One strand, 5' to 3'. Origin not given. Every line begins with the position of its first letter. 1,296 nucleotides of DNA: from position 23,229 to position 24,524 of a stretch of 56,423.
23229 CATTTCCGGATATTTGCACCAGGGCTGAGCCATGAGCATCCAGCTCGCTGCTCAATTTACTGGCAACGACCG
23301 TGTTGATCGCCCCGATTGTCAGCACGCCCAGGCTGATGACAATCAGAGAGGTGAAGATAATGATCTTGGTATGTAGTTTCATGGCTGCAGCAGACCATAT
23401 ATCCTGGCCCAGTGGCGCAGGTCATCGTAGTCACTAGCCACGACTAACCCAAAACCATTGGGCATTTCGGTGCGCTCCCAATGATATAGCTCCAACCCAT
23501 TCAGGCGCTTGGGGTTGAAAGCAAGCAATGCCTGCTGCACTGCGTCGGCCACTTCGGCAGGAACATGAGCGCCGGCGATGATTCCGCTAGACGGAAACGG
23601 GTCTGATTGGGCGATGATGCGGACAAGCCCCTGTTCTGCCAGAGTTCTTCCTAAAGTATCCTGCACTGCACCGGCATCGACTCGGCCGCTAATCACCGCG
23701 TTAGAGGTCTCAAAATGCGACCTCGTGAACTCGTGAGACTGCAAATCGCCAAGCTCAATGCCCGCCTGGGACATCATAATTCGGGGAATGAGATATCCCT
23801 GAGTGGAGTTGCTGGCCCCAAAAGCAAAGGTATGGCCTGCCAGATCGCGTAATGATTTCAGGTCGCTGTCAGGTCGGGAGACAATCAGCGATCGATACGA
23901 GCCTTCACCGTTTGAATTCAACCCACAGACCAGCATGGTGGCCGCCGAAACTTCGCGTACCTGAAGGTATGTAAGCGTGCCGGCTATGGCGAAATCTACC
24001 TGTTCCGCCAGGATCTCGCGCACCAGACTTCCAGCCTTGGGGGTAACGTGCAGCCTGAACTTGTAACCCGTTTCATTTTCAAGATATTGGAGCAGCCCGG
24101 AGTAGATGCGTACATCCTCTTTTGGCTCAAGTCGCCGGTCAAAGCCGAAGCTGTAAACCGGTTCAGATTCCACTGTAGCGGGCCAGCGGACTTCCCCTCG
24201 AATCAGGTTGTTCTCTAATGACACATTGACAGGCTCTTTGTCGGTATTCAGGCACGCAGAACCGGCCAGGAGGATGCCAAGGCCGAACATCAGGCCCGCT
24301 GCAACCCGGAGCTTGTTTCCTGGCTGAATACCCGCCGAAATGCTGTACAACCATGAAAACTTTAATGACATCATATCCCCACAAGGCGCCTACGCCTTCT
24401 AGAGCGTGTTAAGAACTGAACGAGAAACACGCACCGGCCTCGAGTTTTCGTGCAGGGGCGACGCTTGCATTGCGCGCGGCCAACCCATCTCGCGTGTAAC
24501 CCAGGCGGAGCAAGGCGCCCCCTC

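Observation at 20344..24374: Split three-component sensor: orphan PhnD-like binding protein translationally coupled to a HAMP-PAS-GAF kinase and a NarL-type regulator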

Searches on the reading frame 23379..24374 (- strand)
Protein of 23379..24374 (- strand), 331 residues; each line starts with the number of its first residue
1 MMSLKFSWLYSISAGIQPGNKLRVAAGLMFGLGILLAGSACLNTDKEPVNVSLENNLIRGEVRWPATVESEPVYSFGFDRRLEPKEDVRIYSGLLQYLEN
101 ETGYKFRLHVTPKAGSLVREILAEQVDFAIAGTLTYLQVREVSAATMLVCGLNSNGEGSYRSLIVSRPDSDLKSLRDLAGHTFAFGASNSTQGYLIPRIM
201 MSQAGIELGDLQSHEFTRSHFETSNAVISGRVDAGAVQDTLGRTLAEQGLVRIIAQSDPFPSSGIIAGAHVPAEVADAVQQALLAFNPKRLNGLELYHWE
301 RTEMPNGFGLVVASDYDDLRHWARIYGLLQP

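Call 3: search_protein_families(library=pfam, proteins=[window:23379-24374:-])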
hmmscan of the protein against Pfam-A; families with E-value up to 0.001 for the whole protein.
window:23379-24374:- (331 aa): 2 families
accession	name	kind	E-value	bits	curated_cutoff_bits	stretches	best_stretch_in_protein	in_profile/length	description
PF12974.12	Phosphonate-bd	-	1.1e-53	182.5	27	1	82-290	7-222/242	ABC transporter, phosphonate, periplasmic substrate-binding protein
PF09084.16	NMT1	-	4.6e-06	27.1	20.5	1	114-236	31-145/216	NMT1/THI5 like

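Call 5: search_solved_structures(query=window:23379-24374:-, max_evalue=0.01, show_alignments=2)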
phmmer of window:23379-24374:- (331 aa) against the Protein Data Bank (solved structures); distinct sequences matched with E-value up to 0.01: 19.
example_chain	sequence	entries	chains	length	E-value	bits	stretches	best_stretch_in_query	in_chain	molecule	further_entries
5jvb_A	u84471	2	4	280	1.7e-19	73.5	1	91-323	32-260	Phosphonate ABC transporter, periplasmic phosphonate-binding protein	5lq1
5o2j_A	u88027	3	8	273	3e-14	56.3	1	92-285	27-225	Probable phosphite transport system-binding protein PtxB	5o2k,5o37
5lv1_A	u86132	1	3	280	1e-13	54.5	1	91-328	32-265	PtxB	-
6x6b_A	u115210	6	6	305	8.2e-11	45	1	65-241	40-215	ArrX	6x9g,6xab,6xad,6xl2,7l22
6x8w_A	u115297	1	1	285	8.7e-10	41.6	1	65-241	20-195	ArrX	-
3n5l_A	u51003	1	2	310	8.3e-09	38.4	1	71-235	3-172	Binding protein component of ABC phosphonate transporter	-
8ed5_A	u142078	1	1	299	2.5e-08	36.8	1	79-317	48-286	Putative periplasmic phosphite-binding-like protein (Pbl) PtxB-like protein designated Aio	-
6esk_A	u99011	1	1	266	9.8e-08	34.9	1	153-318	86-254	Putative periplasmic phosphite-binding-like protein (Pbl) PtxB-like protein designated Aio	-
6esv_A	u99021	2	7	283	1.1e-07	34.7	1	152-317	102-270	Putative periplasmic phosphite-binding-like protein (Pbl) PtxB-like protein designated Aio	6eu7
5lq5_A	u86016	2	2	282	1.3e-07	34.5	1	169-239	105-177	Putative phosphonate binding protein for ABC transporter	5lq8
6ght_A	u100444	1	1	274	3.2e-07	33.2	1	81-266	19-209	Probable phosphite transport system-binding protein HtxB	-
6ghq_A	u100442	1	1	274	3.8e-07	32.9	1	81-266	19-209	Probable phosphite transport system-binding protein HtxB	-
5me4_A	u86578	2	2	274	4e-07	32.9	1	81-265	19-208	Probable phosphite transport system-binding protein HtxB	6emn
7s6g_A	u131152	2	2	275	6.6e-07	32.1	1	84-251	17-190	Phosphonate ABC type transporter/ substrate binding component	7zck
3p7i_A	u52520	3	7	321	6.7e-07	32.1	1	69-236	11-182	PhnD, subunit of alkylphosphonate ABC transporter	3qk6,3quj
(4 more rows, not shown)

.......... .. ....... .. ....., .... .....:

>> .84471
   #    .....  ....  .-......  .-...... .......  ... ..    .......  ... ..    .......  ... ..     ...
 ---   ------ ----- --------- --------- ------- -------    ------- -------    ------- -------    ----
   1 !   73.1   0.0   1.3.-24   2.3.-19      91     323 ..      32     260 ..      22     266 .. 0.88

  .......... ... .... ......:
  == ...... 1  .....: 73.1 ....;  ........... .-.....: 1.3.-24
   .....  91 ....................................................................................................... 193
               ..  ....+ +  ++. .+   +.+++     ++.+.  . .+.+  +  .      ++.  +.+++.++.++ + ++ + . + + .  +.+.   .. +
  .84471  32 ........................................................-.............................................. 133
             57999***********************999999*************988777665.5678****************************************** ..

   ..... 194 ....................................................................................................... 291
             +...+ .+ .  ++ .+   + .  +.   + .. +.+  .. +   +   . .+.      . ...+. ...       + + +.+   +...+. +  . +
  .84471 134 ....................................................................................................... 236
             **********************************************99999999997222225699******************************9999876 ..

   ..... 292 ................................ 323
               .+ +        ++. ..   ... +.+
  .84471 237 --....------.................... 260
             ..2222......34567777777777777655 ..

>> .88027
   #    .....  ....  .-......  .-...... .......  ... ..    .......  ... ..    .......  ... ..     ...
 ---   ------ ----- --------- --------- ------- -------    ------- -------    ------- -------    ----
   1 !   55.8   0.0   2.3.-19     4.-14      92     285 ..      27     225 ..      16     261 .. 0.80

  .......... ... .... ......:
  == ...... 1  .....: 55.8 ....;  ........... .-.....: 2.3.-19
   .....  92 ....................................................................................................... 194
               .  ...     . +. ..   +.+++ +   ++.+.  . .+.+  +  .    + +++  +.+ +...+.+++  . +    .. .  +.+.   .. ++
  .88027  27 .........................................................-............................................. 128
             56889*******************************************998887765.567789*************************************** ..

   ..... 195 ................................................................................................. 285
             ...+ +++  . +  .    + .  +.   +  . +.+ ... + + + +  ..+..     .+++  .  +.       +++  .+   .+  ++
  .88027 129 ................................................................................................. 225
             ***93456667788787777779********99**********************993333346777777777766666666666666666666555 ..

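Call 7: search_protein_families(library=ncbifam, proteins=[window:23379-24374:-])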
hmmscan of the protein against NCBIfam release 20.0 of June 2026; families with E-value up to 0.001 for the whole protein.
window:23379-24374:- (331 aa): 7 families
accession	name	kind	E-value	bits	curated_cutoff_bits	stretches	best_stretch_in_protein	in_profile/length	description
TIGR01098.1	3A0109s03R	subfamily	1.4e-29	103.4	112.05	1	86-286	45-253/253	phosphate/phosphite/phosphonate ABC transporter substrate-binding protein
TIGR03431.1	PhnD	equivalog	9.5e-29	100.7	261.1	1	88-320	43-280/288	phosphonate ABC transporter substrate-binding protein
TIGR04553.1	ABC_peri_selen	hypoth_equivalog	1.5e-21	76.9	250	1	84-330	12-266/266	putative selenate ABC transporter substrate-binding protein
NF049985.1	SBP_like_Rv1680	exception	2.8e-11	43.6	400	1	88-286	15-225/268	Rv1680 family SBP-like protein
TIGR01728.1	SsuA_fam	subfamily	2.9e-09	36.6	163.5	1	120-264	46-183/290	aliphatic sulfonate ABC transporter substrate-binding protein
NF008588.0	PRK11553.1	subfamily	7.2e-06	25.2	299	1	162-268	111-213/319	aliphatic sulfonate ABC transporter substrate-binding protein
TIGR02122.1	TRAP_TAXI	subfamily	0.00012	21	84.35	1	164-235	125-194/320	TAXI family TRAP transporter solute-binding subunit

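Call 8: find_homologous_proteins(query=window:23379-24374:-, max_evalue=1e-10)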
Query window:23379-24374:- (331 aa): 405 proteins with E <= 1e-10 among 8000 candidates; the best 120 are listed.
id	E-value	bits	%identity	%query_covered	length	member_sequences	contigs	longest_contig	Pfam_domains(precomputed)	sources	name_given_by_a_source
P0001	7.8e-217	737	100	100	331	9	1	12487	PF09084.17,PF12974.13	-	-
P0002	8.8e-150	516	77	92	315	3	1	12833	PF12974.13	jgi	-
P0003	9.6e-129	447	67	91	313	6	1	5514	PF12974.13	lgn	-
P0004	2.3e-124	433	68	89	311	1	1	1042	PF12974.13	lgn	-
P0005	1.2e-123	431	67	87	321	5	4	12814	PF12974.13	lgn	-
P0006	7.6e-123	428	69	86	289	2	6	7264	PF12974.13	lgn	-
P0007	1.5e-121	424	65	93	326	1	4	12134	PF12974.13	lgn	-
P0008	1.9e-121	423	66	90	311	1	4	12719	PF12974.13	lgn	-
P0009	6.6e-120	418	67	86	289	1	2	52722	PF12974.13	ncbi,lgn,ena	-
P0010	1.1e-113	398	62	90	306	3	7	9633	PF09084.17,PF12974.13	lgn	-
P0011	1.1e-112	394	63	85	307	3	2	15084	PF09084.17,PF16868.11,PF12974.13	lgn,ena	-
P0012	3.2e-112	393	62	92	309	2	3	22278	PF09084.17,PF12974.13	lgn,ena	-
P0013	1.4e-111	391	62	88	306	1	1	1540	PF09084.17,PF16868.11,PF12974.13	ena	-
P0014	4.8e-110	386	62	88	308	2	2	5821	PF09084.17,PF16868.11,PF12974.13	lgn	-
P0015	1.4e-108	381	59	91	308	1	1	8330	PF09084.17,PF12974.13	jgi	jgi:phosphonate transport system substrate-binding protein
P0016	7.7e-108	379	58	89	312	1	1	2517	PF12974.13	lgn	-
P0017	8.4e-108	379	57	95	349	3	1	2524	PF09084.17,PF12974.13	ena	-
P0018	1.8e-107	377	59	89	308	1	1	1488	PF12974.13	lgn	-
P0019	1.7e-106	374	58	87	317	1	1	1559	PF09084.17,PF16868.11,PF12974.13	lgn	-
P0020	2.2e-104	367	57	92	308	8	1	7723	PF12974.13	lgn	-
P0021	1.2e-103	365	59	91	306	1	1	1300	PF09084.17,PF12974.13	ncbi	-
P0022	2.7e-101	357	58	89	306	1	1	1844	PF12974.13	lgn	-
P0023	6.4e-100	353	57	88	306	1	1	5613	PF09084.17,PF12974.13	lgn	-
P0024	9.0e-99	349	54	92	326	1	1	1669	PF12974.13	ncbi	-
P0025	3.7e-94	334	53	91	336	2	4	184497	PF09084.17,PF12974.13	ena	-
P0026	7.5e-92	326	55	85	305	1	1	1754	PF12974.13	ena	-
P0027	1.5e-89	319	51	93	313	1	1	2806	PF12974.13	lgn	-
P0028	1.7e-89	318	53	90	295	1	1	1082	PF12974.13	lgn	-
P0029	2.1e-89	318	52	89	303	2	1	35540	PF12974.13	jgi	jgi:phosphonate transport system substrate-binding protein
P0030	3.7e-89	317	49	88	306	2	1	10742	PF12974.13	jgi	-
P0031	4.0e-89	317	52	90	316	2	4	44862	PF12974.13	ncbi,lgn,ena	-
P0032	5.4e-89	317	53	86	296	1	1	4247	PF12974.13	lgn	-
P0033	9.1e-89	316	54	86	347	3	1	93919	PF12974.13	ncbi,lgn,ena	-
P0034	1.0e-88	316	53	88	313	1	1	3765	PF12974.13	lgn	-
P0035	1.7e-88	315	61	72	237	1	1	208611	PF12974.13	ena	-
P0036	2.2e-88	315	53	88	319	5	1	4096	PF12974.13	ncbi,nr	ncbi:MAG TPA: phosphate/phosphite/phosphonate ABC transporter substrate-binding protein [Anaerolinea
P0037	3.8e-88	314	54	88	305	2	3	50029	PF16868.11,PF12974.13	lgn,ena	-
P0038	4.3e-88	314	52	88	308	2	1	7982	PF09084.17,PF12974.13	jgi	-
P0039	5.9e-88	313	48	95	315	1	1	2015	PF12974.13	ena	-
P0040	8.9e-88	313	55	85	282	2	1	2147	PF12974.13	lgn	-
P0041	9.0e-87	309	52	90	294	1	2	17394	PF12974.13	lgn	-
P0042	1.3e-86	309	57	80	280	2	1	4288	PF12974.13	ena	-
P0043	1.5e-86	309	52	91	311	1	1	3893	PF12974.13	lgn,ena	-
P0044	1.7e-86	308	51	92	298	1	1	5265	PF12974.13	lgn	-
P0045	2.2e-86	308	50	92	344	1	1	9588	PF09084.17,PF12974.13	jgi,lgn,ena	-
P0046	3.2e-86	308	59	76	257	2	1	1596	PF09084.17,PF12974.13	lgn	-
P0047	6.5e-86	307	50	92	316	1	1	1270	PF12974.13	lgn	-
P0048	1.1e-85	306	51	88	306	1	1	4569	PF12974.13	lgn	-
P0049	2.2e-85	305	51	89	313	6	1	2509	PF12974.13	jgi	jgi:phosphonate transport system substrate-binding protein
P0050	2.4e-85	305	51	86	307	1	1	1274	PF09084.17,PF12974.13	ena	-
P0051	3.0e-85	304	52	92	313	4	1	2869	PF12974.13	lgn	-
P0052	3.6e-85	304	50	92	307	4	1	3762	PF12974.13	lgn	-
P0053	3.9e-85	304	52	92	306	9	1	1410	PF09084.17,PF12974.13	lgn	-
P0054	4.2e-85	304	49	93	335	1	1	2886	PF12974.13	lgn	-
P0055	4.3e-85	304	50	92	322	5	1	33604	PF12974.13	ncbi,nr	ncbi:MAG: phosphate/phosphite/phosphonate ABC transporter substrate-binding protein [Firmicutes bact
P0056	5.2e-85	304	52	85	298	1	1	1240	PF12974.13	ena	-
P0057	5.3e-85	304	52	82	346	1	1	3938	PF09084.17,PF12974.13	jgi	-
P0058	1.1e-84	303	49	94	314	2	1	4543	PF12974.13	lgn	-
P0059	1.1e-84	303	51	88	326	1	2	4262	PF12974.13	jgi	-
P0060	1.8e-84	302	54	86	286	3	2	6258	PF12974.13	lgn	-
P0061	3.3e-84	301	55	79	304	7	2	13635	PF09084.17,PF16868.11,PF12974.13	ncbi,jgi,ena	jgi:phosphonate transport system substrate-binding protein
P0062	4.0e-84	301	56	78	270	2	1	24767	PF12974.13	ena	-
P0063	5.6e-84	300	50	91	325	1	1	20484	PF09084.17,PF16868.11,PF12974.13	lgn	-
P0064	6.7e-84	300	50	94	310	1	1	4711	PF09084.17,PF16868.11,PF12974.13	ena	-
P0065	1.2e-83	299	57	77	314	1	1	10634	PF16868.11,PF12974.13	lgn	-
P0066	2.3e-83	298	50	93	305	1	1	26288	PF12974.13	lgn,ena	-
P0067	3.4e-83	298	48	93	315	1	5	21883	PF16868.11,PF12974.13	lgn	-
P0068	3.4e-83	298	55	77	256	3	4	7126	PF16868.11,PF12974.13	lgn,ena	-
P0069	5.8e-83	297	50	89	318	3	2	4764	PF12974.13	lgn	-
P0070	5.9e-83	297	55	79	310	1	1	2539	PF09084.17,PF16868.11,PF12974.13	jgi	-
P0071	7.7e-83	296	48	91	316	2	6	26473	PF12974.13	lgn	-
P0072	8.2e-83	296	52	86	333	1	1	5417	PF12974.13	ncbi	-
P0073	1.0e-82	296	50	93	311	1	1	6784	PF16868.11,PF12974.13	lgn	-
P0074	1.3e-82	296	52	85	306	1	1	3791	PF12974.13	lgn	-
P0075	2.2e-82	295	51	89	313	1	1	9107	PF12974.13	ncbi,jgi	-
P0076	5.9e-82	294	50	88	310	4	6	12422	PF09084.17,PF16868.11,PF12974.13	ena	-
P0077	1.1e-81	293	55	77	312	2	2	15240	PF12974.13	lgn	-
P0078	1.6e-81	292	48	93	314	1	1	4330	PF12974.13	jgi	-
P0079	1.7e-81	292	50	92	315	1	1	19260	PF12974.13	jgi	jgi:phosphonate transport system substrate-binding protein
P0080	1.8e-81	292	50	86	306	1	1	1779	PF12974.13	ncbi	-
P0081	4.2e-81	291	48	93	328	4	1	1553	PF09084.17,PF16868.11,PF12974.13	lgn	-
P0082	4.2e-81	291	51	84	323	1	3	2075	PF09084.17,PF16868.11,PF12974.13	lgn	-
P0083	4.7e-81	291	50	91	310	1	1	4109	PF12974.13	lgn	-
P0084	5.3e-81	290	52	86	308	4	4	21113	PF12974.13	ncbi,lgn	-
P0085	7.9e-81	290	50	87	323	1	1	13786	PF12974.13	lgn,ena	-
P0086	1.1e-80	289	55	77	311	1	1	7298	PF16868.11,PF12974.13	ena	-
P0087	3.0e-80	288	55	77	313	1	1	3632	PF16868.11,PF12974.13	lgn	-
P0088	5.5e-80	287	50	85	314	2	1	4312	PF09084.17,PF12974.13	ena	-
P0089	5.8e-80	287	48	87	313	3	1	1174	PF12974.13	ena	-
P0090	6.4e-80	287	51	86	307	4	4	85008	PF12974.13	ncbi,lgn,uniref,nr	ncbi:hypothetical protein HRbin22_00365 [Candidatus Thermoflexus japonica]|uniref:Phosphate/phosphit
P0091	8.2e-80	287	50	88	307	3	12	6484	PF12974.13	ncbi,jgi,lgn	-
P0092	1.4e-79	286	51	85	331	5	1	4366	PF12974.13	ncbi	-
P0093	1.6e-79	286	50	79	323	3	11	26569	PF16868.11,PF12974.13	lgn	-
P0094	4.8e-79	284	46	89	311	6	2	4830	PF12974.13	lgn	-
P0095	5.0e-79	284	50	88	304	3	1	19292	PF12974.13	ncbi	ncbi:PhnD/SsuA/transferrin family substrate-binding protein [Thermoflexus hugenholtzii]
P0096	5.3e-79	284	46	94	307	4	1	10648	PF09084.17,PF12974.13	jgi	jgi:phosphonate transport system substrate-binding protein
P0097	5.4e-79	284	49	90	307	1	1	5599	PF12974.13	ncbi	-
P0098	8.2e-79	283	51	90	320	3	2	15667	PF12974.13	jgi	-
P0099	9.2e-79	283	50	89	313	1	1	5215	PF12974.13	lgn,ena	-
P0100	1.1e-78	283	53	78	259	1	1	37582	PF12974.13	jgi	-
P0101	1.3e-78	283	48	92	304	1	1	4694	PF12974.13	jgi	jgi:phosphonate transport system substrate-binding protein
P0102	1.4e-78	282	52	80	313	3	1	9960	PF16868.11,PF12974.13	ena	-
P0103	1.6e-78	282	51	86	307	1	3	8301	PF12974.13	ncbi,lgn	-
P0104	1.6e-78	282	49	88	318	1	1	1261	PF12974.13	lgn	-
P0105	3.2e-78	281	50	82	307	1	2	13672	PF12974.13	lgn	-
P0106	3.3e-78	281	48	92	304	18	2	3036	PF12974.13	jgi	jgi:phosphonate transport system substrate-binding protein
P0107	3.6e-78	281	48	92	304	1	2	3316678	PF12974.13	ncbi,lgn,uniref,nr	ncbi:MAG: PhnD/SsuA/transferrin family substrate-binding protein [Thermoflexus hugenholtzii]|uniref:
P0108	4.6e-78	281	49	91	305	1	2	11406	PF09084.17,PF16868.11,PF12974.13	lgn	-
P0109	4.7e-78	281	48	89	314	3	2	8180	PF09084.17,PF12974.13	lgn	-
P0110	6.3e-78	280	46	93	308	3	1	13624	PF09084.17,PF12974.13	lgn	-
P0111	6.5e-78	280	47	85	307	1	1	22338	PF12974.13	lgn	-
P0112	6.5e-78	280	54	77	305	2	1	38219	PF09084.17,PF16868.11,PF12974.13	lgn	-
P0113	6.6e-78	280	47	85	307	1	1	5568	PF12974.13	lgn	-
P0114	6.8e-78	280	48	92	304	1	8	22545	PF12974.13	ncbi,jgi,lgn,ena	jgi:phosphate/phosphite/phosphonate ABC transporters, periplasmic binding protein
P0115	1.5e-77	279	47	87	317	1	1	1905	PF12974.13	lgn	-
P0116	2.0e-77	279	48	92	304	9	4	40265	PF12974.13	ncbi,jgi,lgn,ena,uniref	ncbi:PhnD/SsuA/transferrin family substrate-binding protein [Thermoflexus sp.]|uniref:PhnD/SsuA/tran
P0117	2.5e-77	278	48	92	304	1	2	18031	PF12974.13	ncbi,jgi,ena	-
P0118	3.4e-77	278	50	82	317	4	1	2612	PF09084.17,PF12974.13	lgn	-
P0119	3.9e-77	278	45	91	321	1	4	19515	PF12974.13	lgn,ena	-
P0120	4.6e-77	277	47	92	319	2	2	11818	PF12974.13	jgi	jgi:phosphonate transport system substrate-binding protein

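Call 11: find_related_loci(query=window:23379-24374:-, collection=genome_contigs, flank=10000)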
Query window:23379-24374:- (331 aa) in genome_contigs; peptide patterns used: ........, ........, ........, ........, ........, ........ (x = any residue, [..] = any of these).
147 stretches matched a pattern; 17 encode a relative of the query (tblastn E <= 1e-3); 17 distinct loci.
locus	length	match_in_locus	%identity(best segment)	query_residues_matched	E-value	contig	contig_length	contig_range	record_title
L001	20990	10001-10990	92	2-331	0e+0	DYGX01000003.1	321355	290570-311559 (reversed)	MAG TPA_asm: Thermoflexus sp. isolate BE2012_2_66_22 Afr_mines_BE2012_10_length_321355_cov_8_231811, whole genome shotgu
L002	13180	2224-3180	62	12-329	7e-131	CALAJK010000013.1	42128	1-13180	MAG: uncultured Anaerolineae bacterium isolate L1_Bin_METABAT__196_1 genome assembly, contig: c_000001744335, whole geno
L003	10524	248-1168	51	22-331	8e-94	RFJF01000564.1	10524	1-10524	MAG: Chloroflexi bacterium isolate J095 k99_960858, whole genome shotgun sequence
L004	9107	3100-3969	51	39-331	3e-90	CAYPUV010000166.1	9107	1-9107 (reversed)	MAG TPA_asm: uncultured Anaerolineaceae bacterium isolate binchicken_co64_42 genome assembly, contig: NODE_5571_length_9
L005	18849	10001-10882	47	34-323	2e-82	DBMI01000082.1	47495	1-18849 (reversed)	MAG TPA_asm: Desulfarculales bacterium UBA702 UBA702_contig_1363, whole genome shotgun sequence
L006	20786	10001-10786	48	69-330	5e-78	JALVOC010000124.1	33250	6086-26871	MAG: Chromatiales bacterium isolate A3_maxbin2_scaf2bin.437 A3_NODE_371_length_33250_cov_5.546569, whole genome shotgun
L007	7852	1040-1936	43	28-329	7e-75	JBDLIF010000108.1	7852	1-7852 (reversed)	MAG: Pseudomonadota bacterium isolate MAG016 MAG016_108, whole genome shotgun sequence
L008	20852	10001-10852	43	47-330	4e-73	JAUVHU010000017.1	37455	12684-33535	MAG: Desulfobacteraceae bacterium isolate CSMAG_410 CSMAG_410_k141_371054_length_37455_cov_20.7172, whole genome shotgun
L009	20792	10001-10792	46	64-330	5e-73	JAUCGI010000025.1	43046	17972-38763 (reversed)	Desulfobacterales bacterium HSG2 NODE_61_length_43046, whole genome shotgun sequence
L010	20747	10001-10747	50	73-322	3e-72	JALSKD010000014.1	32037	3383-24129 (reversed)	MAG: Gammaproteobacteria bacterium isolate 354-166_metabat2_scaf2bin.138 354-166_scaffold_1226_c1, whole genome shotgun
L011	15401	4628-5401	46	73-330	2e-71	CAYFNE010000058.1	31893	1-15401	MAG TPA_asm: uncultured Magnetococcales bacterium isolate ERP019367_co2_107 genome assembly, contig: NODE_1114_length_31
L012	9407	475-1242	47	74-329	3e-69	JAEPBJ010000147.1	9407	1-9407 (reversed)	MAG: Candidatus Thiodiazotropha taylori isolate MAGL082TRANS c_000000000154, whole genome shotgun sequence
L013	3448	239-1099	42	41-329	1e-69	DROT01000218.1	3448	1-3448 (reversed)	MAG TPA_asm: Gammaproteobacteria bacterium isolate HyVt-541 HyVt-541_k145_749173, whole genome shotgun sequence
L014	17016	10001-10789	44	67-329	2e-69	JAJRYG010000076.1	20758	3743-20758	MAG: Gammaproteobacteria bacterium isolate Dive96_bin3.258 k141_3090443, whole genome shotgun sequence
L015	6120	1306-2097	44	64-330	1e-68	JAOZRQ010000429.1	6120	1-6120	MAG: Desulfobacterales bacterium isolate GMC6.concoct.52 GMC6_18531_length_6120_cov_11.761088, whole genome shotgun sequ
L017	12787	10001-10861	42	41-329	2e-67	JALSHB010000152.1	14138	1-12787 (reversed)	MAG: Chromatiales bacterium isolate 354-166_metabat1_scaf2bin.062 354-166_scaffold_4284_c1, whole genome shotgun sequenc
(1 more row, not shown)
